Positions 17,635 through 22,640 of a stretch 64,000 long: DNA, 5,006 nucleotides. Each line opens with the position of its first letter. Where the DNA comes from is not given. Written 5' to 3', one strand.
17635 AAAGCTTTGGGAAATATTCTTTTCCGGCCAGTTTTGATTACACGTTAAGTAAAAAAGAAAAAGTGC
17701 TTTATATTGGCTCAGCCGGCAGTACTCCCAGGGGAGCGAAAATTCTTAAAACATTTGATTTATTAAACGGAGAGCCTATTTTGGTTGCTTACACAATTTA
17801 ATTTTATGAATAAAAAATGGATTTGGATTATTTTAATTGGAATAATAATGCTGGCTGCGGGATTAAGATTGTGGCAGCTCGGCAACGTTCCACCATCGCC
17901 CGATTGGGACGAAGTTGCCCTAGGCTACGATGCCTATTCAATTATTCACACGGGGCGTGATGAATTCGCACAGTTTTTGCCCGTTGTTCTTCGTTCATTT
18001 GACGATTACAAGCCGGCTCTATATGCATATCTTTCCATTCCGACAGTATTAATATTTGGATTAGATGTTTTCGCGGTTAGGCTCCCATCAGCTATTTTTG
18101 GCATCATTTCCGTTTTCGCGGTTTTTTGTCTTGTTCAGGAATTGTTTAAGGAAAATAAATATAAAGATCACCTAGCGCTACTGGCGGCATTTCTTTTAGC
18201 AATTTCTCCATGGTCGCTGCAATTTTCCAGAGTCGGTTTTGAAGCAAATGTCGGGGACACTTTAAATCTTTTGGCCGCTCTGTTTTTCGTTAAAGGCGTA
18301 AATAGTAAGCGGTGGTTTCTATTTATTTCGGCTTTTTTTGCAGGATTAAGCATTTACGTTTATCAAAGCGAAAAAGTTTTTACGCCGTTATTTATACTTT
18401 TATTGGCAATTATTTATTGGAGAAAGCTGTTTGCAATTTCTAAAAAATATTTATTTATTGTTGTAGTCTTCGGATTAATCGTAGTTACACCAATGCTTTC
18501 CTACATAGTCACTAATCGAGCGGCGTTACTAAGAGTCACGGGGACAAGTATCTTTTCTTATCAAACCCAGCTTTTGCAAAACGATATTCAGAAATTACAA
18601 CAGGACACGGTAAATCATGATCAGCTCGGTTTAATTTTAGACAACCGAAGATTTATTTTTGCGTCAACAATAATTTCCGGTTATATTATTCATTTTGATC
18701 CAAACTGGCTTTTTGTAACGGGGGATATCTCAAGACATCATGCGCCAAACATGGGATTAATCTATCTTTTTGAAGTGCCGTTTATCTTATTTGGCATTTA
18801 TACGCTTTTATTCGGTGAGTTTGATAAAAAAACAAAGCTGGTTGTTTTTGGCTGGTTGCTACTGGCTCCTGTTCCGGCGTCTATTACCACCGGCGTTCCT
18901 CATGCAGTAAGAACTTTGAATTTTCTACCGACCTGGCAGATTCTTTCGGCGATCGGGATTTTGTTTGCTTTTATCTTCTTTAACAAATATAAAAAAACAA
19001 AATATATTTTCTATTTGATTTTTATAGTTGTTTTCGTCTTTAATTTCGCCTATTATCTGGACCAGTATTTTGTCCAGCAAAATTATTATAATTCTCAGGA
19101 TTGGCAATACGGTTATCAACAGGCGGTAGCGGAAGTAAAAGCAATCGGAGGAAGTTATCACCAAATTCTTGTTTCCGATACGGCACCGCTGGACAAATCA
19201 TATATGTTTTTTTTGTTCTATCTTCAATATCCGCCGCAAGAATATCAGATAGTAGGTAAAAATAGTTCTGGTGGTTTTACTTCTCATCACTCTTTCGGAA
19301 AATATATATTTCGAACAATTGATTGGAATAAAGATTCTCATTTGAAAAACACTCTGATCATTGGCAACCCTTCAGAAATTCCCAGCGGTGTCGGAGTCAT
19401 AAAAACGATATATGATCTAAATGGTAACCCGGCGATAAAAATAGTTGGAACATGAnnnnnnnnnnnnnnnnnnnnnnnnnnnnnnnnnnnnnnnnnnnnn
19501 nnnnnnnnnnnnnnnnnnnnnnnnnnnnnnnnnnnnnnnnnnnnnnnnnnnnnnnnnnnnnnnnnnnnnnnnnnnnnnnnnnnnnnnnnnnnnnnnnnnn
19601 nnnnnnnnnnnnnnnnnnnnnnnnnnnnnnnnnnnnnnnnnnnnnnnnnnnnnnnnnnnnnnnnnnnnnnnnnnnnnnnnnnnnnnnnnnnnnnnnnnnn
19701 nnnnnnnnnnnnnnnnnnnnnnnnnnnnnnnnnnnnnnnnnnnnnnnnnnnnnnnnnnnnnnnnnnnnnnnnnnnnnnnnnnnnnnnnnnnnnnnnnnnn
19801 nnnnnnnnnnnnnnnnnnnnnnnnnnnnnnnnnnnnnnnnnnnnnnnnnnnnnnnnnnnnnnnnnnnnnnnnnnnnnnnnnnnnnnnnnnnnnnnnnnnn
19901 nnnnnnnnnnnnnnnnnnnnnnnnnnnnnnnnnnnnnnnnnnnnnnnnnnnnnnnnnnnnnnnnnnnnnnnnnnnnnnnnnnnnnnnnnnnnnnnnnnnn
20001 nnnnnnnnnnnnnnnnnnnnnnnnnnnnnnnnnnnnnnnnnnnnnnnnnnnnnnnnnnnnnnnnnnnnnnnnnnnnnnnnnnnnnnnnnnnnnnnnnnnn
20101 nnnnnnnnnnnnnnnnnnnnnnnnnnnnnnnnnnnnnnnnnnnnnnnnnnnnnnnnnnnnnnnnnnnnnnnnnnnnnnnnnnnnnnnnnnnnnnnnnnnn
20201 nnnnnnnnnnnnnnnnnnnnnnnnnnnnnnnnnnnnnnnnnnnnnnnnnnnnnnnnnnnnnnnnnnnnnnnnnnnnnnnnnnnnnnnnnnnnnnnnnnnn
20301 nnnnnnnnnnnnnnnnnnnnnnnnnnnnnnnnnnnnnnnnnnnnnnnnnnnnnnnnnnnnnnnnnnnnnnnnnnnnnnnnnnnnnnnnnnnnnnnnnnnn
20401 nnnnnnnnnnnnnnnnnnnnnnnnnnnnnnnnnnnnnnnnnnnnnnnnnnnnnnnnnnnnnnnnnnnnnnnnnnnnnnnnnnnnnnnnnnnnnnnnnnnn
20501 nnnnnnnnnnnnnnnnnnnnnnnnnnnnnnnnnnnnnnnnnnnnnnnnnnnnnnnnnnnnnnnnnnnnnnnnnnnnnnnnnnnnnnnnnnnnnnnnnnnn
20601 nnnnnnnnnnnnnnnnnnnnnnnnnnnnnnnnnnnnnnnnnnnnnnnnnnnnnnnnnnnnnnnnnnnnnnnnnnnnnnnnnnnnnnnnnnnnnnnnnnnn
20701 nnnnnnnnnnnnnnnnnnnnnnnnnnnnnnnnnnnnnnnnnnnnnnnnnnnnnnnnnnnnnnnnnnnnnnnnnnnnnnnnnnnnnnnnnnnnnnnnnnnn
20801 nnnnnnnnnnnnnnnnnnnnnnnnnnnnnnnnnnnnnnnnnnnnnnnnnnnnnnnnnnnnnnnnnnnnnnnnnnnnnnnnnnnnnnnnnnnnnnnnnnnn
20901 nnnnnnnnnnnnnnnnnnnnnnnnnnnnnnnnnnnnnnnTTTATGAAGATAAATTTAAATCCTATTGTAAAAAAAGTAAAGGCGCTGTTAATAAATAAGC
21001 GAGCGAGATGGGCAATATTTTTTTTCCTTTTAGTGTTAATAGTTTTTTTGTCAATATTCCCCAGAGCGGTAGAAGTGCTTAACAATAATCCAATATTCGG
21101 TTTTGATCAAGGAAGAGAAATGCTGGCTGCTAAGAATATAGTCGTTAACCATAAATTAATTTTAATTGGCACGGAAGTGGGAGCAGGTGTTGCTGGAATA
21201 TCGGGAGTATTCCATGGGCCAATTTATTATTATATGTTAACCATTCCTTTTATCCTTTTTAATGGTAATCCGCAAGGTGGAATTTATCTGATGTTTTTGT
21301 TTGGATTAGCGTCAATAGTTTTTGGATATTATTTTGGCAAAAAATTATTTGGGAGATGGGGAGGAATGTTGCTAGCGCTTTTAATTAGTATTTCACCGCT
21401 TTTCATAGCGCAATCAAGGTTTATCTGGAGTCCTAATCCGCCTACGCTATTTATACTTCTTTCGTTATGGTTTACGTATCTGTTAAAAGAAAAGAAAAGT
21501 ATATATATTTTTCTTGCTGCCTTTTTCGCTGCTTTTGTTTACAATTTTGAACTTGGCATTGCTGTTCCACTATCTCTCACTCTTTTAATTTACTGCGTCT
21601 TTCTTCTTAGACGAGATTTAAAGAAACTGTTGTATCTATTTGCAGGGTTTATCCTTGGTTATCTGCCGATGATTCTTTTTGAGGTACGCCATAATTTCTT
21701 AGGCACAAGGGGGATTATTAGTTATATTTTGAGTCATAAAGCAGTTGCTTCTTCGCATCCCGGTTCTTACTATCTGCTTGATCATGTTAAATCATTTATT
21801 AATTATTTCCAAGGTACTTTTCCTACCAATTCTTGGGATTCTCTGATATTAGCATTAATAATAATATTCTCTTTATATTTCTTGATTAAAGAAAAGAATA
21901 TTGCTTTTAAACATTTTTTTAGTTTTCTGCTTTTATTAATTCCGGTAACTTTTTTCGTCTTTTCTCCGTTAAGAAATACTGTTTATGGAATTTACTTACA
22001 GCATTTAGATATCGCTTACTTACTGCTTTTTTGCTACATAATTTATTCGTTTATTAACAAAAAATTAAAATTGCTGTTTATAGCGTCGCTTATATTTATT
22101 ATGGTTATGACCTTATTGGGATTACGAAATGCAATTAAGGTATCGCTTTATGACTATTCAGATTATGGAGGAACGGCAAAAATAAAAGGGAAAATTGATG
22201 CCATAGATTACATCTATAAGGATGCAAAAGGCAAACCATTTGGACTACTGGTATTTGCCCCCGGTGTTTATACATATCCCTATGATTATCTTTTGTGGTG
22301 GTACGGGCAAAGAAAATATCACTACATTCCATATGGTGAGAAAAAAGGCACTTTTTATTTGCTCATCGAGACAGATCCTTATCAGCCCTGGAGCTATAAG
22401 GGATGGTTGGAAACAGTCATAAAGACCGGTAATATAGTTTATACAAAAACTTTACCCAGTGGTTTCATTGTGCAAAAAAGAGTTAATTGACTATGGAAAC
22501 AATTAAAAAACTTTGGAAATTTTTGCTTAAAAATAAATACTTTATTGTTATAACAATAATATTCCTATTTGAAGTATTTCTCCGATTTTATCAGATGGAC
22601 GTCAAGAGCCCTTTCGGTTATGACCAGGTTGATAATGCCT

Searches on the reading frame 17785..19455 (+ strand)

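Call 7: search_protein_families(library=pfam, proteins=[window:17785-19455:+], max_evalue=0.00001)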
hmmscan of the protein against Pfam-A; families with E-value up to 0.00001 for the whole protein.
window:17785-19455:+ (556 aa): 1 family
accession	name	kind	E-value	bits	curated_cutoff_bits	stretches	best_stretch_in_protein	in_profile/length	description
PF13231.12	PMT_2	-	8.1e-14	52.6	26.1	1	76-240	2-160/160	Dolichyl-phosphate-mannose-protein mannosyltransferase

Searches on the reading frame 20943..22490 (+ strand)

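Call 7: search_protein_families(library=pfam, proteins=[window:20943-22490:+], max_evalue=0.00001)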
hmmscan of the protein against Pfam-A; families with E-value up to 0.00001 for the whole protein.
window:20943-22490:+ (515 aa): 1 family
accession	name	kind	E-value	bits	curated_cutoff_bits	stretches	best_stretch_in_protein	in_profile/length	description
PF13231.12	PMT_2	-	6.4e-09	36.6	26.1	1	91-236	2-148/160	Dolichyl-phosphate-mannose-protein mannosyltransferase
